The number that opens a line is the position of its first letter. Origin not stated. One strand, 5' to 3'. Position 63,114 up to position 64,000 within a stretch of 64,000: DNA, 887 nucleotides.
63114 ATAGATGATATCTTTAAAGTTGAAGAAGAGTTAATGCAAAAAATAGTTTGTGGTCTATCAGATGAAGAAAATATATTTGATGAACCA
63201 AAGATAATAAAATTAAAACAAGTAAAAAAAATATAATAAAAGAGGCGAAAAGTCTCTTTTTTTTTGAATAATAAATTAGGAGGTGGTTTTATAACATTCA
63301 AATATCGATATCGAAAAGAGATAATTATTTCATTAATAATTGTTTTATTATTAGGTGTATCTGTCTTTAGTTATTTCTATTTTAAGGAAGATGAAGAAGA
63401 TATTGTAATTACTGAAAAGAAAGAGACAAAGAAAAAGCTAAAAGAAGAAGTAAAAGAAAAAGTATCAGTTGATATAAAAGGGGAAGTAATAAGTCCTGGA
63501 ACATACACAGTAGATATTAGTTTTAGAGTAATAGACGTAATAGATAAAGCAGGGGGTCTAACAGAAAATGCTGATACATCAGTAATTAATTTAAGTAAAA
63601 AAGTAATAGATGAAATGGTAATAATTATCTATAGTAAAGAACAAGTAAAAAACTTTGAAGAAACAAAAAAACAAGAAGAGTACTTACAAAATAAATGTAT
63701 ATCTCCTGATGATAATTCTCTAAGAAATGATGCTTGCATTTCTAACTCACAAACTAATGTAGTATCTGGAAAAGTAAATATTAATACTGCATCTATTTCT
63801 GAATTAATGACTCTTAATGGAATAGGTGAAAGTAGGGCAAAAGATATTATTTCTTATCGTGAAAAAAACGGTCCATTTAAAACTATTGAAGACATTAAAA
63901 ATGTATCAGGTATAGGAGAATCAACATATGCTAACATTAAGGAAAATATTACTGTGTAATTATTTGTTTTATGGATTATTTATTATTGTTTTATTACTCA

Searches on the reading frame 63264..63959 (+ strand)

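Call 74: search_protein_families(library=pfam, proteins=[window:63264-63959:+], max_evalue=0.00001)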
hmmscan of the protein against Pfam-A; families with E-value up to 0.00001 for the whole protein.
window:63264-63959:+ (231 aa): 5 families
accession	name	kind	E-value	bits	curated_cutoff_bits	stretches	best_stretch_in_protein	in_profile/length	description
PF12836.13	HHH_3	-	2.3e-23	82.5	27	1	168-230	3-65/65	Helix-hairpin-helix motif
PF00633.29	HHH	-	1.5e-11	44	24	1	171-198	3-30/30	Helix-hairpin-helix motif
PF10531.15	SLBB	-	3.4e-11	43.3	27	1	69-120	2-52/55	SLBB domain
PF22461.2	SLBB_2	-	5.3e-07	30.1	27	1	69-113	3-49/79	SLBB domain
PF03934.19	T2SSK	-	9.8e-06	26.3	24.2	0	171-231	1-62/63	Type II secretion system (T2SS), protein K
